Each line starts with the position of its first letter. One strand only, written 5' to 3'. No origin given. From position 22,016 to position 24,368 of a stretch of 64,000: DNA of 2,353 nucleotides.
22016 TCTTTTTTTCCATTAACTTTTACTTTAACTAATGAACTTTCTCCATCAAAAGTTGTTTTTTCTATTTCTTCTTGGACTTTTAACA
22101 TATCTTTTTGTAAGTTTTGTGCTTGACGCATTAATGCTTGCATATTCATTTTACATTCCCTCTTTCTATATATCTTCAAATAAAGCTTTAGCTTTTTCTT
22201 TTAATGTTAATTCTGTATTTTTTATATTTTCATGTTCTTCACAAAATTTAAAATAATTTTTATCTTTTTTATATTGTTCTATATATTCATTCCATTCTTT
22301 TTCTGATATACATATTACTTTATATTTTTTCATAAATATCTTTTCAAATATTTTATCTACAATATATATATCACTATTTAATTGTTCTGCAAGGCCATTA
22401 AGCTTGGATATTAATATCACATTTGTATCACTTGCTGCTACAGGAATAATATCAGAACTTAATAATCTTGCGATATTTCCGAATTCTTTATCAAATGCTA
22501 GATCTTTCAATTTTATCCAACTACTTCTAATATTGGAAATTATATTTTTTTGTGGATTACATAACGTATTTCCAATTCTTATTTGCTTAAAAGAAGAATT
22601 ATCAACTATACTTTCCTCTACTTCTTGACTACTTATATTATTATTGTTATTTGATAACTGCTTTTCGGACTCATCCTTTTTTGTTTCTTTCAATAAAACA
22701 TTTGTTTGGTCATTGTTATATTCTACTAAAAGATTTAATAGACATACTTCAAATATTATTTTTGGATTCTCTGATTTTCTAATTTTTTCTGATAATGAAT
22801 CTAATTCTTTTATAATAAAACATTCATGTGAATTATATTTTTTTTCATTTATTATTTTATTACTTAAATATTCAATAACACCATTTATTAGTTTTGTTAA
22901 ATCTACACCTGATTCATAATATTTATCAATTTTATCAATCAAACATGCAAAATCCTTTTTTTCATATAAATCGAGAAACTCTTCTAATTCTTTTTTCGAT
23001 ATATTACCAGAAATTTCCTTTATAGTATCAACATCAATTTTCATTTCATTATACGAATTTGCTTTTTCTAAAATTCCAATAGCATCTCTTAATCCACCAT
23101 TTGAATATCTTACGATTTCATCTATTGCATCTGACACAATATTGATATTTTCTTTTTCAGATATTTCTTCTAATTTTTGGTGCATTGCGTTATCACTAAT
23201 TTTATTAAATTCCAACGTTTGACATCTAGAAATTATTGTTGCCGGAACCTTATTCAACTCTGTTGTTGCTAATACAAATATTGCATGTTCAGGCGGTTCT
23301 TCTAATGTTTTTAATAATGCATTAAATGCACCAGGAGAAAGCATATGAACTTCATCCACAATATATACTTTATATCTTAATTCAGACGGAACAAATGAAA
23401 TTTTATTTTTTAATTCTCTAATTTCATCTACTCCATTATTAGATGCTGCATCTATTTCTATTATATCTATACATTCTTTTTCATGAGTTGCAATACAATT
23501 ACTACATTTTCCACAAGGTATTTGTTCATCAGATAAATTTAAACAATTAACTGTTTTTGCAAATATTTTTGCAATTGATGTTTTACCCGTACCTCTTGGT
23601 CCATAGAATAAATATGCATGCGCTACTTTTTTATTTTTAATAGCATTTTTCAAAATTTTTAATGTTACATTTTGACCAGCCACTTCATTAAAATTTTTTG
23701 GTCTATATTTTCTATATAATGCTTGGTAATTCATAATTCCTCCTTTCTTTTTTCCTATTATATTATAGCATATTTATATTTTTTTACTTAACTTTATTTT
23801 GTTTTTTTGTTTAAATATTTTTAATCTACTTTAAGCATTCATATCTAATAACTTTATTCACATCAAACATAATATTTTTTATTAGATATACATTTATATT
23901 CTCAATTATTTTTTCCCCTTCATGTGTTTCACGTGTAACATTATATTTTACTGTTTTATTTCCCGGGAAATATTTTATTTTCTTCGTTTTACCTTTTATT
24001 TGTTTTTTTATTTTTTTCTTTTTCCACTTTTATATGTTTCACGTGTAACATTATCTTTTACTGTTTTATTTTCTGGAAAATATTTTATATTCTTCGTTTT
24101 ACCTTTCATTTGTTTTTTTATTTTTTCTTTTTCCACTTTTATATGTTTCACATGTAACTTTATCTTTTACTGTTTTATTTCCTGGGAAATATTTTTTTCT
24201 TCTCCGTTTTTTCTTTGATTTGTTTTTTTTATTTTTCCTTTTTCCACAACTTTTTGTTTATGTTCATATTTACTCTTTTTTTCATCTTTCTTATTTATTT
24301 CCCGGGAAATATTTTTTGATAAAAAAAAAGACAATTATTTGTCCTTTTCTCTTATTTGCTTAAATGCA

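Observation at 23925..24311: Tandem 110-bp repeat array in which every unit pairs a parS centromere site with a Noc-binding site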

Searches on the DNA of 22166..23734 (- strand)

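Call 69: search_rna_families(sources=[L008, L014, L016, L020, L023, L038, L046, L057, L068, L069, L081, L087, L089, L004, L113, L115, L214], threshold=gathering)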
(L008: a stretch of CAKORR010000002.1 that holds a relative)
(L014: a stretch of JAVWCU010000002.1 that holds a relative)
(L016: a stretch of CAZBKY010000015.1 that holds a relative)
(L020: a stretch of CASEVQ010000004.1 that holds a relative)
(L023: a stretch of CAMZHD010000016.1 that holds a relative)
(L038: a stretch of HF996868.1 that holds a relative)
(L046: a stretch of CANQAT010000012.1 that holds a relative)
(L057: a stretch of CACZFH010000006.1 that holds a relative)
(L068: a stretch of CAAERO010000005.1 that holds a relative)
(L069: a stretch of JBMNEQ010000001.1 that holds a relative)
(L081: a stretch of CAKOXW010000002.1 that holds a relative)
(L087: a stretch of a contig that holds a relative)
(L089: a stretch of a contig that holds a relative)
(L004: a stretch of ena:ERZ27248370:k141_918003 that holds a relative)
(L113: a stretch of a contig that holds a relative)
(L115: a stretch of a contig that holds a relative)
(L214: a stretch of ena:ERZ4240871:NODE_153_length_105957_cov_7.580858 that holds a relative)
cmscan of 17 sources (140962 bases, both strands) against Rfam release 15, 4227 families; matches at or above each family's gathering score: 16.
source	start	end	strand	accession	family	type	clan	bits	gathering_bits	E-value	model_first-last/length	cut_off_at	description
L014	1886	1971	+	RF00169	Bacteria_small_SRP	Gene;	CL00003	59.7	40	3e-10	1-97/97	no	Bacterial small signal recognition particle RNA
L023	3402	3487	-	RF00169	Bacteria_small_SRP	Gene;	CL00003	58.5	40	6.1e-10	1-97/97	no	Bacterial small signal recognition particle RNA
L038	4905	5002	+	RF00169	Bacteria_small_SRP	Gene;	CL00003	58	40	8.5e-10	1-97/97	no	Bacterial small signal recognition particle RNA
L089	3311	3397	-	RF00169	Bacteria_small_SRP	Gene;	CL00003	57.8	40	9.6e-10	1-97/97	no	Bacterial small signal recognition particle RNA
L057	1523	1617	-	RF00169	Bacteria_small_SRP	Gene;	CL00003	56.5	40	2.3e-09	1-97/97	no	Bacterial small signal recognition particle RNA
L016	2981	3066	+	RF00169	Bacteria_small_SRP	Gene;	CL00003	56.4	40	2.5e-09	1-97/97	no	Bacterial small signal recognition particle RNA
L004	2598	2695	+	RF00169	Bacteria_small_SRP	Gene;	CL00003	56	40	3.2e-09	1-97/97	no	Bacterial small signal recognition particle RNA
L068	2517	2613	-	RF00169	Bacteria_small_SRP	Gene;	CL00003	55.5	40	4.5e-09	1-97/97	no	Bacterial small signal recognition particle RNA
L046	2373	2458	+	RF00169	Bacteria_small_SRP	Gene;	CL00003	54.7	40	7.1e-09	1-97/97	no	Bacterial small signal recognition particle RNA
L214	4048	4147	+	RF00169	Bacteria_small_SRP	Gene;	CL00003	52.5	40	3e-08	1-97/97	no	Bacterial small signal recognition particle RNA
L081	2125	2211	-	RF00169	Bacteria_small_SRP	Gene;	CL00003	52.3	40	3.4e-08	1-97/97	no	Bacterial small signal recognition particle RNA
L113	6325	6422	+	RF00169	Bacteria_small_SRP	Gene;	CL00003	51.9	40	4.4e-08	1-97/97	no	Bacterial small signal recognition particle RNA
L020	2095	2194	-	RF00169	Bacteria_small_SRP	Gene;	CL00003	51.5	40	5.9e-08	1-97/97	no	Bacterial small signal recognition particle RNA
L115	4604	4685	+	RF00169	Bacteria_small_SRP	Gene;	CL00003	51.4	40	6.3e-08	1-97/97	no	Bacterial small signal recognition particle RNA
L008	2137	2234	+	RF00169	Bacteria_small_SRP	Gene;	CL00003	51.1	40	7.4e-08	1-97/97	no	Bacterial small signal recognition particle RNA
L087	3989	4085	-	RF00169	Bacteria_small_SRP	Gene;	CL00003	51.1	40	7.5e-08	1-97/97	no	Bacterial small signal recognition particle RNA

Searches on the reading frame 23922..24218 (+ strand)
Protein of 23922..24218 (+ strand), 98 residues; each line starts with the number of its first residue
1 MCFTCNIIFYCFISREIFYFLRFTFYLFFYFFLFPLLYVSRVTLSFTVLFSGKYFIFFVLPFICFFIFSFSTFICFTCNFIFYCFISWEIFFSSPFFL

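Call 59: search_protein_families(library=ncbifam, proteins=[window:23922-24218:+], max_evalue=0.001)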
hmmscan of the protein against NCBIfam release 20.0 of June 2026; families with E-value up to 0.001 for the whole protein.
window:23922-24218:+ (98 aa): 0 families
